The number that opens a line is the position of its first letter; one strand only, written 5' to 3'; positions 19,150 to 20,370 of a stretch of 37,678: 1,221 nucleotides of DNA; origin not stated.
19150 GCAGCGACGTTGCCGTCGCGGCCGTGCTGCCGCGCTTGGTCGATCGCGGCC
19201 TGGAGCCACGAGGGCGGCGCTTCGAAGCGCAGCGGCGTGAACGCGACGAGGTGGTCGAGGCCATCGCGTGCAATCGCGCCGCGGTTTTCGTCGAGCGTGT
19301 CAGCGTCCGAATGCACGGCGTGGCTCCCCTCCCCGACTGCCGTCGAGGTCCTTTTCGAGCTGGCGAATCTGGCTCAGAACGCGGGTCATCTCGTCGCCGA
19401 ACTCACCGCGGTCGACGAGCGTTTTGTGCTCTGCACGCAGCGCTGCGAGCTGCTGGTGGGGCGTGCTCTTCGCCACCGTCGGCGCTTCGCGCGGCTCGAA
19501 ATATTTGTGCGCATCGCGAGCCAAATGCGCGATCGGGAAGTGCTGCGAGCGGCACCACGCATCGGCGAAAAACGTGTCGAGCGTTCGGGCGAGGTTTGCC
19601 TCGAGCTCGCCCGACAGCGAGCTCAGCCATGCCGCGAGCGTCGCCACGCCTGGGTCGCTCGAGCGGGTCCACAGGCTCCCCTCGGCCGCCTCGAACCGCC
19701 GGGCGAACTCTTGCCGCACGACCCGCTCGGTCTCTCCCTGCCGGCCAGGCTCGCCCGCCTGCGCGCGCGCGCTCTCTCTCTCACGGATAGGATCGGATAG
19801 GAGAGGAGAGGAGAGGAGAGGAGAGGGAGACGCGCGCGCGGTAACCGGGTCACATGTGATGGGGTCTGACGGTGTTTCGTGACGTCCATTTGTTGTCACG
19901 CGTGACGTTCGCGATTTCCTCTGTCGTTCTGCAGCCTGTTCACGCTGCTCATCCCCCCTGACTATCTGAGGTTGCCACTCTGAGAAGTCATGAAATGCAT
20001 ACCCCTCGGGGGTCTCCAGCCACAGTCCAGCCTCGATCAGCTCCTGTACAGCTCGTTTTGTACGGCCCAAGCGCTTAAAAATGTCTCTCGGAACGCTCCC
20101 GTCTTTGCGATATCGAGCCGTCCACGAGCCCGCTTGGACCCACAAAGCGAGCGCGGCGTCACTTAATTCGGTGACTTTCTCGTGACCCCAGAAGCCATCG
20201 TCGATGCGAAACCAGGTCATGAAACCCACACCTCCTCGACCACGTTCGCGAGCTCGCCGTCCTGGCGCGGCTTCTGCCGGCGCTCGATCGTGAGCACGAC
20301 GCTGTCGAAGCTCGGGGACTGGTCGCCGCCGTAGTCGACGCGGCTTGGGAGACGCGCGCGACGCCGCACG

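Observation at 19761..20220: Ori-like element inside the replication-organiser gene: a frameshift-prone (GGAGA)5 purine tract, Z-DNA-type (CG)n arms, a GTGAC palindrome cluster and a ~56% GC island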

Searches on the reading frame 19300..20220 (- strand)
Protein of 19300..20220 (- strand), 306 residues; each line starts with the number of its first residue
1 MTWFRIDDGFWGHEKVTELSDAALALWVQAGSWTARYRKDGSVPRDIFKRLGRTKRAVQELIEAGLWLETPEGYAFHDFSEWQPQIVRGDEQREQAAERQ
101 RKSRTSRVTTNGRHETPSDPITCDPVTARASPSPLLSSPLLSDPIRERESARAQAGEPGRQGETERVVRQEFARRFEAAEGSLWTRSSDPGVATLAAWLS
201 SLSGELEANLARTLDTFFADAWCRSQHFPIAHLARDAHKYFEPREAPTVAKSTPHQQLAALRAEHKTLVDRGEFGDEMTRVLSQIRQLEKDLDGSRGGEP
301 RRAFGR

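Call 7: search_protein_families(library=pfam, proteins=[window:19300-20220:-], max_evalue=0.01)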
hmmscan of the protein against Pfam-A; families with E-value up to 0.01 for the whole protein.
window:19300-20220:- (306 aa): 0 families

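Call 8: search_protein_families(library=phrogs, proteins=[window:19300-20220:-], max_evalue=0.01)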
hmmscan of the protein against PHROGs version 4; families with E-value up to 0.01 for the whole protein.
window:19300-20220:- (306 aa): 5 families
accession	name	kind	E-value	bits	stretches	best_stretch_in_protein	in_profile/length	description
phrog_2447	-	DNA, RNA and nucleotide metabolism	2e-35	124.3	1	1-115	3-121/295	replication initiation protein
phrog_1882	-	unknown function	1.2e-27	98.3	1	1-154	1-134/259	-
phrog_3926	-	DNA, RNA and nucleotide metabolism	6.9e-23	82.8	1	1-126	4-132/312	replication initiation protein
phrog_30000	-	unknown function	6.4e-18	66.4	1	1-164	1-176/334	-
phrog_9474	-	DNA, RNA and nucleotide metabolism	5.9e-12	46.7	1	1-109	1-121/288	replication initiation protein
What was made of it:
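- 19300..20220 (-): Replication initiator gene, 306 aa. Its ATG at 20220 overlaps, as ATGA, the stop of the upstream methyltransferase gene. PHROG 2447/3926/9474 'replication initiation protein' on aa 1-115, E 2e-35 (call 8).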

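Call 9: find_homologous_proteins(query=window:19300-20220:-, max_evalue=0.001)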
Query window:19300-20220:- (306 aa): 22 proteins with E <= 0.001 among 8000 candidates.
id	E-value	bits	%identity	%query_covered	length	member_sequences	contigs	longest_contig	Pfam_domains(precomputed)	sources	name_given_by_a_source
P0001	5.5e-90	320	56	97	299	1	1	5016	-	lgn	-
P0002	7.6e-87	310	54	100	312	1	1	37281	-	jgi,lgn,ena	-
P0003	1.4e-74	269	52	96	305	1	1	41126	-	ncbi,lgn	ncbi:MAG TPA: hypothetical protein VFZ61_03780 [Polyangiales bacterium]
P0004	4.4e-57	212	67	47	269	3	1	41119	-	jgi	jgi:hypothetical protein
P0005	1.0e-53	201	68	47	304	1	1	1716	-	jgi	jgi:hypothetical protein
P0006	1.3e-53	201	62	47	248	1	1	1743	-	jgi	jgi:hypothetical protein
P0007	1.2e-49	188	66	47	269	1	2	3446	-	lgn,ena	-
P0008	9.4e-45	171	52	62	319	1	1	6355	-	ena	-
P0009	1.2e-43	168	38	96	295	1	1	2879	-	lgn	-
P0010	6.1e-40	156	38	85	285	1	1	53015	-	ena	-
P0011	7.3e-40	155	34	96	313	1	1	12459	-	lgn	-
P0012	2.0e-36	144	48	43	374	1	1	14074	-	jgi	jgi:hypothetical protein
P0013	1.1e-29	122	49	50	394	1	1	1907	PF01844.30,PF14279.13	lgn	-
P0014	1.4e-29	122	35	91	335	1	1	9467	-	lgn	-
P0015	1.6e-29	121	40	69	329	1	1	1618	-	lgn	-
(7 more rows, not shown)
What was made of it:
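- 19300..20220 (-): Full-length homologues at 52-56% identity (call 9).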

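Call 10: search_dna_similar(query=window:19300-20220:-, collection=phages, mode=protein, max_rows=30)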
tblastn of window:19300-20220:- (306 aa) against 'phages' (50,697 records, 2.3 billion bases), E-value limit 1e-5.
Records with a match: 574; places in all: 574; records where one place covers at least 80% of the query: 0.
Best place of each record, by identity: <60% 574.
By first word of the organism name: Mycobacterium 420; Gordonia 93; Streptomyces 22; Arthrobacter 13; Microbacterium 12; Propionibacterium 11; Mycolicibacterium 3.
By host as written in the record: Mycobacterium smegmatis mc2 155 283; Gordonia terrae 3612 77; Mycobacterium smegmatis mc#155 63; Mycobacterium smegmatis mc2155 33; Streptomyces sanglieri UNT16F27A 14; Propionibacterium freudenreichii TL110 11; Arthrobacter globiformis NRRL B-2979 7; Mycobacterium smegamtis mc2 155 7; and 33 more.
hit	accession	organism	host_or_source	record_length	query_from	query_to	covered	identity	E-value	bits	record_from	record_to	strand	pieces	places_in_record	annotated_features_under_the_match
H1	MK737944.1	Microbacterium phage Warren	Microbacterium foliorum NRRL B-24224 SEA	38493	1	121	40%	43.8%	4e-23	105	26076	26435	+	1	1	42: hypothetical protein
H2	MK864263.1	Gordonia phage Melba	Gordonia terrae 3612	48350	1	116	38%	44.0%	8e-24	107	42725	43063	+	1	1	70: hypothetical protein | 69: hypothetical protein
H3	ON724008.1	Gordonia phage Murp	Gordonia terrae 3612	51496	1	116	38%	44.0%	1e-23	106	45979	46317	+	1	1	68: hypothetical protein | 67: hypothetical protein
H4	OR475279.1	Microbacterium phage Dropshot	Microbacterium foliorum NRRL B-24224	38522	1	108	35%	47.2%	5e-23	104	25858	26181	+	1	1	42: RepA-like replication initiator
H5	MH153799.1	Microbacterium phage Appa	Microbacterium foliorum NRRL B-24224 SEA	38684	1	108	35%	47.2%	5e-23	104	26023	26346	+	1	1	42: hypothetical protein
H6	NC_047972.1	Microbacterium phage Appa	Microbacterium foliorum NRRL B-24224 SEA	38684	1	108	35%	47.2%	5e-23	104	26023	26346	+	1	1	42: replication initiation protein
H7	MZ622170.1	Microbacterium phage Blett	Microbacterium foliorum NRRL B-24224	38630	1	104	34%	49.0%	2e-24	108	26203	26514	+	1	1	42: RepA-like replication initiator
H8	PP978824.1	Microbacterium phage Bush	Microbacterium foliorum NRRL B-24224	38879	1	104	34%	49.0%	2e-24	108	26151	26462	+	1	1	43: hypothetical protein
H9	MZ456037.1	Microbacterium phage Pickles13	Microbacterium foliorum NRRL B-24224 SEA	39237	1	104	34%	48.1%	7e-23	104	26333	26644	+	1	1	41: hypothetical protein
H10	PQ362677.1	Microbacterium phage MenE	Microbacterium foliorum NRRL B-24224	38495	1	104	34%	47.1%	1e-22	103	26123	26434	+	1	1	43: hypothetical protein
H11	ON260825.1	Microbacterium phage Antuna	Microbacterium foliorum NRRL B-24224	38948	1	104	34%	47.1%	1e-22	103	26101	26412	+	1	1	43: hypothetical protein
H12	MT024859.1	Gordonia phage DumpsterDude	Gordonia terrae 3612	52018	1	116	38%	42.2%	5e-23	105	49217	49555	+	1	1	67: hypothetical protein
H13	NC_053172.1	Gordonia phage DumpsterDude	Gordonia terrae 3612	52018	1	116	38%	42.2%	5e-23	105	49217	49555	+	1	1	67: replication initiation protein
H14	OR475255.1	Microbacterium phage Phonegingi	Microbacterium foliorum NRRL B-24224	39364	1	104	34%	46.2%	9e-22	101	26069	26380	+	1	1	42: RepA-like replication initiator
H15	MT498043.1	Arthrobacter phage Jinkies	Arthrobacter globiformis B-2979 SEA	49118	1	104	34%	45.7%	1e-20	98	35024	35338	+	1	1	48: hypothetical protein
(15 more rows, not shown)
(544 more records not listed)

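Call 13: find_encoding_contigs(protein=P0002, flank=10000, max_places=3)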
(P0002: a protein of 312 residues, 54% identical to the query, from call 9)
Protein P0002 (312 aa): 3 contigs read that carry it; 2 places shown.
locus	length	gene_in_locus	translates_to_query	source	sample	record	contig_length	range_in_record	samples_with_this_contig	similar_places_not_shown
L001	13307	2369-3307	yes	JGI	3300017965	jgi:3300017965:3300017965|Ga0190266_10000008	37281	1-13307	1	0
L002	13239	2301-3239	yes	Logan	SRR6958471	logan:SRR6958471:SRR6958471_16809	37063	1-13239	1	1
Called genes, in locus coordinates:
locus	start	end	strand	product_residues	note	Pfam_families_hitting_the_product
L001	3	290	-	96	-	?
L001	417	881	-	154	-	-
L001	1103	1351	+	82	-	PF13560:HTH_31, PF01381:HTH_3 (weak)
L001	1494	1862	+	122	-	-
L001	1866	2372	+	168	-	PF05869:Dam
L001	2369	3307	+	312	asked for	-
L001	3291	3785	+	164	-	-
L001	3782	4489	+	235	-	-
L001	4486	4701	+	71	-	-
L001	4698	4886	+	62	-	-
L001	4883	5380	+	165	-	-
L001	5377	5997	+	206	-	-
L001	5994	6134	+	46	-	-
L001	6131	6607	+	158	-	-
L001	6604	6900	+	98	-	-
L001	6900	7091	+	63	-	-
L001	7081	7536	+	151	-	-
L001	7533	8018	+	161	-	-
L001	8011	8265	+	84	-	-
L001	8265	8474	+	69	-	-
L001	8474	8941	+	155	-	PF03592:Terminase_2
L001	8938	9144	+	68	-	-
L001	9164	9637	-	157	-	-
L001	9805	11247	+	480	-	-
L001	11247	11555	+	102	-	-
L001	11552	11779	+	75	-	-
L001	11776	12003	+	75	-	-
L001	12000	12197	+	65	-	-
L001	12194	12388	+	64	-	-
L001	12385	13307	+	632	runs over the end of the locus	-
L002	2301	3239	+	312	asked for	-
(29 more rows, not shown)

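Call 14: find_encoding_contigs(protein=P0003, flank=10000, max_places=3)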
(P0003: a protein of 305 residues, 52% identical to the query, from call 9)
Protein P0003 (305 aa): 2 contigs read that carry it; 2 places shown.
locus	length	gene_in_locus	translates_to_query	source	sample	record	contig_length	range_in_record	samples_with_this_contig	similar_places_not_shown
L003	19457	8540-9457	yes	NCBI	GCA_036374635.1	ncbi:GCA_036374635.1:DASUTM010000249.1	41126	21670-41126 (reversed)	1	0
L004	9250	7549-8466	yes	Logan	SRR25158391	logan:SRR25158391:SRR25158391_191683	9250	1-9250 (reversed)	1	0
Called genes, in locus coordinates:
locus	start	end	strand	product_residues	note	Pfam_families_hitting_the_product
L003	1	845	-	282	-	?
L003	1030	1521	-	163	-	-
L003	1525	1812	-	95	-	-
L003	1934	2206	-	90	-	-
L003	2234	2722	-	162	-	PF05565:Sipho_Gp157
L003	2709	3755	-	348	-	PF13479:AAA_24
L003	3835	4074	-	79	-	-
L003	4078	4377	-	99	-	-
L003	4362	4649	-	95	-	-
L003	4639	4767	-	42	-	-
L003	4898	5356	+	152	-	-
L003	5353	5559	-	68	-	-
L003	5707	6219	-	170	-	-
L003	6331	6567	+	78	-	-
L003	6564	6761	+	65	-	-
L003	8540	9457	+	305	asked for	-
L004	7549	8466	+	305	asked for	-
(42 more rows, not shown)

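Call 15: find_encoding_contigs(protein=P0001, flank=5000, max_places=3)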
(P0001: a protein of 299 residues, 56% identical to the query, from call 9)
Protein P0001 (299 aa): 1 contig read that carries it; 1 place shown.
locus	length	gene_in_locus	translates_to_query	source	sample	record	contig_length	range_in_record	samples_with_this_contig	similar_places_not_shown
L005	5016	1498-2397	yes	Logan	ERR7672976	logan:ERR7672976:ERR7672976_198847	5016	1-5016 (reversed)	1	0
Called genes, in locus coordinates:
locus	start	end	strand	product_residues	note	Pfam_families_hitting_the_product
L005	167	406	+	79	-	-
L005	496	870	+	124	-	-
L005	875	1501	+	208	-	-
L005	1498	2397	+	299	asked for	-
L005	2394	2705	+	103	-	-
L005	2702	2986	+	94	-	-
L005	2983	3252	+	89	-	-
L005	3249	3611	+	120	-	-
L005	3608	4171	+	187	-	-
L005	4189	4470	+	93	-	-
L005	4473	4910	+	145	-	-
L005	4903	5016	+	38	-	?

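Call 23: find_related_loci(query=A2, collection=viral_contigs, flank=3000)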
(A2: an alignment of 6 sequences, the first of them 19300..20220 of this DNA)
Query A2 (306 aa) in viral_contigs; peptide patterns used: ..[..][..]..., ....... (x = any residue, [..] = any of these).
263 stretches matched a pattern; 240 encode a relative of the query (tblastn E <= 1e-3); the best 80 are kept; 80 distinct loci.
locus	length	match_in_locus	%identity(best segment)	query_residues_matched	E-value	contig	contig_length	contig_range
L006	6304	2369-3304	54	1-306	7e-93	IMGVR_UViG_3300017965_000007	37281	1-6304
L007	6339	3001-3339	46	1-116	4e-29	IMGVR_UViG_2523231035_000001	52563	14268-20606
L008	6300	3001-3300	53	1-100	3e-28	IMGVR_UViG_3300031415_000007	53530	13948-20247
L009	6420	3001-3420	42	1-144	8e-28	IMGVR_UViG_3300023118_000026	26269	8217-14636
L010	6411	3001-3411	42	3-137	1e-27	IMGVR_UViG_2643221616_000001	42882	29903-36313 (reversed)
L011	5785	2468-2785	48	1-107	5e-27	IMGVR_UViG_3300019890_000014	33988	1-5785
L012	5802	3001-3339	42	1-116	1e-26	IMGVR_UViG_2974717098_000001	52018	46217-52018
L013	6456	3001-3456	43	1-151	1e-26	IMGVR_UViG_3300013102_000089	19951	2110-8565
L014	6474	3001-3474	38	1-153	1e-26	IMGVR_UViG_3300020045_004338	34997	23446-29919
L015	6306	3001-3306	46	1-103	1e-25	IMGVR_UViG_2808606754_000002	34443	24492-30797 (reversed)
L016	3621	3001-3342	40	1-109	1e-25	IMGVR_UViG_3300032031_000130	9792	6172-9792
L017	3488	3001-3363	39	1-116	5e-25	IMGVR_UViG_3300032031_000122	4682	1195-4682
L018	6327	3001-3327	42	1-104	4e-25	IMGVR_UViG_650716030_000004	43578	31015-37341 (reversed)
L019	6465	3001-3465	39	1-144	3e-25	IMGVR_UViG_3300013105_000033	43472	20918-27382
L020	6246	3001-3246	54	1-83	3e-25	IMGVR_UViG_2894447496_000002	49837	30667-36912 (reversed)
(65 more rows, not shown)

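Call 24: find_related_loci(query=A2, collection=genome_contigs, flank=3000)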
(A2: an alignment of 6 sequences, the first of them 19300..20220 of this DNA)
Query A2 (306 aa) in genome_contigs; peptide patterns used: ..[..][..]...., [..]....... (x = any residue, [..] = any of these).
104 stretches matched a pattern; 62 encode a relative of the query (tblastn E <= 1e-3); 62 distinct loci.
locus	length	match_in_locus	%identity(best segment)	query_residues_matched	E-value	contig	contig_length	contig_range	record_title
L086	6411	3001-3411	42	3-137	7e-28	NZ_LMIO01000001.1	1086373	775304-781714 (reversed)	Leifsonia sp. Root227 contig_1, whole genome shotgun sequence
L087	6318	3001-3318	46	1-107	2e-27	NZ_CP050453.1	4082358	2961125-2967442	Microbacterium sp. Se63.02b chromosome, complete genome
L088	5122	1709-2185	40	1-158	4e-26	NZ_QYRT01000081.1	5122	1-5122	Subtercola vilae strain DB165 Svilae_81, whole genome shotgun sequence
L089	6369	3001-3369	41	1-123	2e-25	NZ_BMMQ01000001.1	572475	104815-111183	Microbacterium nanhaiense strain CGMCC 4.7181 sequence01, whole genome shotgun sequence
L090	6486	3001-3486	37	1-159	3e-25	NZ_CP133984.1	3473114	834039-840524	Microbacterium meiriae (nom. nud.) strain F6_8S_P_2B chromosome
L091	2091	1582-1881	46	1-100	3e-25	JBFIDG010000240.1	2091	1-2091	MAG: Thermoplasmatota archaeon isolate Mix_sand11.2021.09.D.38 k141_2636565_length_2091_cov_15.1436, whole genome shotgu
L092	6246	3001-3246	54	1-83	2e-25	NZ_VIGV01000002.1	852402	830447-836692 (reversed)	Tsukamurella sputi strain HKU70 NODE_2_length_852402_cov_97.467531, whole genome shotgun sequence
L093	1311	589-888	46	1-100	8e-26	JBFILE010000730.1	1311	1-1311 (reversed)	MAG: Thermoplasmatota archaeon isolate Mix_sand12.2021.10.D.54 k141_2031264_length_1311_cov_15.1983, whole genome shotgu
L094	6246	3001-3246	54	1-83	2e-25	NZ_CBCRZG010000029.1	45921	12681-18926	Tsukamurella hominis strain CIP111613T isolate CIP111613T NODE_0029, whole genome shotgun sequence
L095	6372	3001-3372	41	1-125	6e-25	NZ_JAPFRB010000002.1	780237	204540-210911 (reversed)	Leucobacter sp. M11 scaffold2_Leucobacter_sp_M11, whole genome shotgun sequence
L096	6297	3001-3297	46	1-101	8e-25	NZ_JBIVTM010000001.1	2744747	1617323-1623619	Microbacterium sp. NPDC091662 NPDC091662_183_G3.ctg-0001, whole genome shotgun sequence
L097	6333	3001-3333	43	1-107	2e-24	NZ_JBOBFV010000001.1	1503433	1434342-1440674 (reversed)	Plantibacter auratus strain NBRC 15702 ctg00001, whole genome shotgun sequence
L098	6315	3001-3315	46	1-105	2e-24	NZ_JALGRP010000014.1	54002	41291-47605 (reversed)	Microbacterium sp. VKM Ac-2923 n14, whole genome shotgun sequence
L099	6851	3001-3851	37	1-135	3e-24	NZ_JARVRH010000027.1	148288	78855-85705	Arthrobacter sp. efr-133-TYG-118 NODE_14_length_148288_cov_26.945586, whole genome shotgun sequence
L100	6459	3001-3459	38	1-155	7e-24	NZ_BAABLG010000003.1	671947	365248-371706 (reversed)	Microbacterium jejuense strain JCM 18734 sequence03, whole genome shotgun sequence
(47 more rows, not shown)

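Call 25: find_related_loci(query=A2, collection=metagenome_contigs, flank=3000)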
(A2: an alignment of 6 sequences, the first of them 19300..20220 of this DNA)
Query A2 (306 aa) in metagenome_contigs; peptide patterns used: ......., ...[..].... (x = any residue, [..] = any of these).
289 stretches matched a pattern; 55 encode a relative of the query (tblastn E <= 1e-3); 55 distinct loci.
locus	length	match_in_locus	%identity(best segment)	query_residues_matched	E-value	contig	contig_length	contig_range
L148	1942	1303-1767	63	1-158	2e-55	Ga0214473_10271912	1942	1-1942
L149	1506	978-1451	46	1-158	7e-38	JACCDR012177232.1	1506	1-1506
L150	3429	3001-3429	46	1-152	1e-35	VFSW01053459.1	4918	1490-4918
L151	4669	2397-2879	39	1-139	1e-28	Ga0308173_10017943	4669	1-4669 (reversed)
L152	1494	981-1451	40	1-139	5e-26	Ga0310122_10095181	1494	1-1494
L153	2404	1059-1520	34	1-153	5e-23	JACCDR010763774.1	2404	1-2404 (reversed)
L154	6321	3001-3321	44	1-104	5e-20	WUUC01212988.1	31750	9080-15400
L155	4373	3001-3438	35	1-143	6e-20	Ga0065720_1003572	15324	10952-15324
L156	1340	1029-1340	40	1-100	4e-19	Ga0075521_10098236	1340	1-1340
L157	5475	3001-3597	29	1-189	3e-18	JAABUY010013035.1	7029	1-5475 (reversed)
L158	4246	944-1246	40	1-102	6e-18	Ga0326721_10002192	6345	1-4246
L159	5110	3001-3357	36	1-116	3e-17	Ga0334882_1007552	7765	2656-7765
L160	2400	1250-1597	37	1-111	1e-16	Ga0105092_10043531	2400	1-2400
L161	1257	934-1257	39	1-101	4e-16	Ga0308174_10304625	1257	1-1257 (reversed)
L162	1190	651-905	44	1-80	3e-16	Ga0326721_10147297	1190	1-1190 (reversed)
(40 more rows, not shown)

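Call 26: find_encoding_contigs(protein=P0004, flank=3000, max_places=1)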
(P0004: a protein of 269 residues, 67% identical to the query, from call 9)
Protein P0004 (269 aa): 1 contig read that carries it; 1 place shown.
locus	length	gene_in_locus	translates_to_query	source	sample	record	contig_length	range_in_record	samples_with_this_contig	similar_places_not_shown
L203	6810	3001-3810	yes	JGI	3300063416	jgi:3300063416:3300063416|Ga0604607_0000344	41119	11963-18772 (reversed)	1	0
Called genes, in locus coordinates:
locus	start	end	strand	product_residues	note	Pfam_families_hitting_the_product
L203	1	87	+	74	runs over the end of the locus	-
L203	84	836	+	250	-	-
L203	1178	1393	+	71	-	-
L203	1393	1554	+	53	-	-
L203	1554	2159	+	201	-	PF07021:MetW (weak), PF13649:Methyltransf_25 (weak), PF08241:Methyltransf_11 (weak)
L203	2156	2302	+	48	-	-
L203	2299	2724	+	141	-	-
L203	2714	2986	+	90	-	PF07463:NUMOD4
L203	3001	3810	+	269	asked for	-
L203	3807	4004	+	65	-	-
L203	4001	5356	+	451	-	PF00772:DnaB, PF03796:DnaB_C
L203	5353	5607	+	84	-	-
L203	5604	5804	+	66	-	-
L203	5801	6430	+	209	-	-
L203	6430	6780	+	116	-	-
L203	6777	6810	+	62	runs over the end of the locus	-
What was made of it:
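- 20217..20834 (-): Upstream DNA methyltransferase gene, translationally coupled to the initiator gene. The same methyltransferase-then-initiator order occurs in L001 (call 13); in L203 a methyltransferase lies upstream with three genes between (call 26).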

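Call 27: find_encoding_contigs(protein=P0006, flank=3000, max_places=1)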
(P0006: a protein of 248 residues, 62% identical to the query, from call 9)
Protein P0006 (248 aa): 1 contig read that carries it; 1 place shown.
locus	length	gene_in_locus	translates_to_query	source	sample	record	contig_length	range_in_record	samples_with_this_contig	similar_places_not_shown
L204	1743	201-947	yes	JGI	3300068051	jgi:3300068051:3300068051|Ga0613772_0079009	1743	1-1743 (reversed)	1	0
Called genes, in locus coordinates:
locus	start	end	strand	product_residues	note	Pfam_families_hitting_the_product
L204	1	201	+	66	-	?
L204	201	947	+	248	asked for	-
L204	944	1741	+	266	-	?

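Call 28: find_encoding_contigs(protein=P0007, flank=3000, max_places=1)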
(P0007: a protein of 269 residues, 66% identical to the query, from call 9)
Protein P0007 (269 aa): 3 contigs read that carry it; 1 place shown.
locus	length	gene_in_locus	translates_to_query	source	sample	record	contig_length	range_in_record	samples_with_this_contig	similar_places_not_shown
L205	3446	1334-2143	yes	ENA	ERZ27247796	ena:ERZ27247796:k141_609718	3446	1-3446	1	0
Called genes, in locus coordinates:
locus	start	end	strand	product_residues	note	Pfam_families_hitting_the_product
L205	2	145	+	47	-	?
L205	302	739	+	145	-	-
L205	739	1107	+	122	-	-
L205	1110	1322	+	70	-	-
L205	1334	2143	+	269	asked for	-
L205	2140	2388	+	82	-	-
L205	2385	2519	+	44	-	-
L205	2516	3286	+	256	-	-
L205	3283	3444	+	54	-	?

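Call 29: find_encoding_contigs(protein=P0005, flank=3000, max_places=1)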
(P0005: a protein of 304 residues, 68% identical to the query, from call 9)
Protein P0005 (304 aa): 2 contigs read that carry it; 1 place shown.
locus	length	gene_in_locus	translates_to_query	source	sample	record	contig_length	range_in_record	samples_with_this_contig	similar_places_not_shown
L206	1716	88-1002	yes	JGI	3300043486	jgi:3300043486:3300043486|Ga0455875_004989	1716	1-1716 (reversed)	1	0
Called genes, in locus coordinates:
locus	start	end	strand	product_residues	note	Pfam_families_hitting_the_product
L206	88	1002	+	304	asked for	-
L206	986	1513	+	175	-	-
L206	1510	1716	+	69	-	?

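Call 30: find_encoding_contigs(protein=P0008, flank=3000, max_places=1)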
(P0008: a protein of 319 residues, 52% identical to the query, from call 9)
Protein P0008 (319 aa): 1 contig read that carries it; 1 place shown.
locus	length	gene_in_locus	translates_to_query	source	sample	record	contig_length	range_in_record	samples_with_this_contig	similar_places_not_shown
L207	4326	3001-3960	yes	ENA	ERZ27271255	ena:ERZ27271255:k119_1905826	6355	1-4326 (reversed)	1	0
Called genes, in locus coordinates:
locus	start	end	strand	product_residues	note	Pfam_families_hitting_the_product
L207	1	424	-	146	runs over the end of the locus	-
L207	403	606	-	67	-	-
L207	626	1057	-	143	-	PF13560:HTH_31, PF01381:HTH_3, PF12844:HTH_19, PF13443:HTH_26 (weak)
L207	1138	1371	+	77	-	PF12844:HTH_19, PF13560:HTH_31, PF01381:HTH_3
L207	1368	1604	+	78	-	-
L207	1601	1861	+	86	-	-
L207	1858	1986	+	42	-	-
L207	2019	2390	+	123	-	-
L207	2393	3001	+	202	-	-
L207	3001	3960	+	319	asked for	-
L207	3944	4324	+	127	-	?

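Call 50: predict_structure(alignment_id=A1)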
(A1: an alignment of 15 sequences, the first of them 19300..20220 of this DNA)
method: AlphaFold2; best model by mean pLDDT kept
length: 306 residues; sequences in the alignment: 15
mean_pLDDT: 75.5   pTM: 0.35
mean pLDDT of the five models: 75.5, 74.3, 72.8, 72.7, 71.2
residues with pLDDT >= 90: 128; 70-90: 75; 50-70: 33; < 50: 70
segments of 3 or more residues with pLDDT < 50: 6-9, 111-156, 245-250, 297-306
pLDDT, mean of each block of 10 residues (from residue 1): 47 77 89 81 85 86 91 85 58 71 63 45 41 43 42 53 94 96 90 96 94 95 94 95 55 79 94 92 93 61 41
secondary structure, 60 per line:
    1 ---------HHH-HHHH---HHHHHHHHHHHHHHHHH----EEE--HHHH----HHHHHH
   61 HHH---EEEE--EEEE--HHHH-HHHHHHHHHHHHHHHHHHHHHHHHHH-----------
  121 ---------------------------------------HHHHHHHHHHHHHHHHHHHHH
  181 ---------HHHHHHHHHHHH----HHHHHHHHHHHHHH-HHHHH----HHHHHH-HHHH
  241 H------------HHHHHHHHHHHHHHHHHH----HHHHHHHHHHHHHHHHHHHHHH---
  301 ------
elements in order: H14-17 H21-37 E42-44 H47-50 H55-63 E67-70 E73-76 H79-82 H84-109 H160-180 H190-201 H206-219 H221-225 H230-235 H237-241 H254-271 H276-297
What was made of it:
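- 19891..20220 (-): Coding region for the N-terminal domain, aa 1-110. It is predicted as winged-helix-like (aa 10-82) followed by a long basic helix (aa 84-109). This is also the low-GC island: GC 0.567, GC3 0.60 over gene nt 1-300 (window 19921-20220). AlphaFold2 model (call 50).
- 19753..19890 (-): Coding region for the disordered linker, aa 111-156. It carries the origin-like DNA elements, except palindrome A, which lies just upstream at aa 105-109. pLDDT below 50 for aa 111-156 (call 50).
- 19300..19746 (-): Coding region for the C-terminal helical domain, aa 159-306. Presumed replisome-recruitment module. pLDDT above 90 for most of aa 160-297 (call 50).
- On Lambda-type origin embedded in the initiator gene (functional class): The AlphaFold2 model has an N-domain (aa 10-109), a disordered linker (aa 111-156) and a C-domain (aa 160-297) (call 50).
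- On Iteron-plasmid Rep proteins (WH1-WH2, Pfam Rep_3): The model has one winged-helix-like domain and an all-helical C-domain (call 50).
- The disordered linker, aa 111-156, is window 19753-19890 (call 50). The region encodes a disordered linker (call 50).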
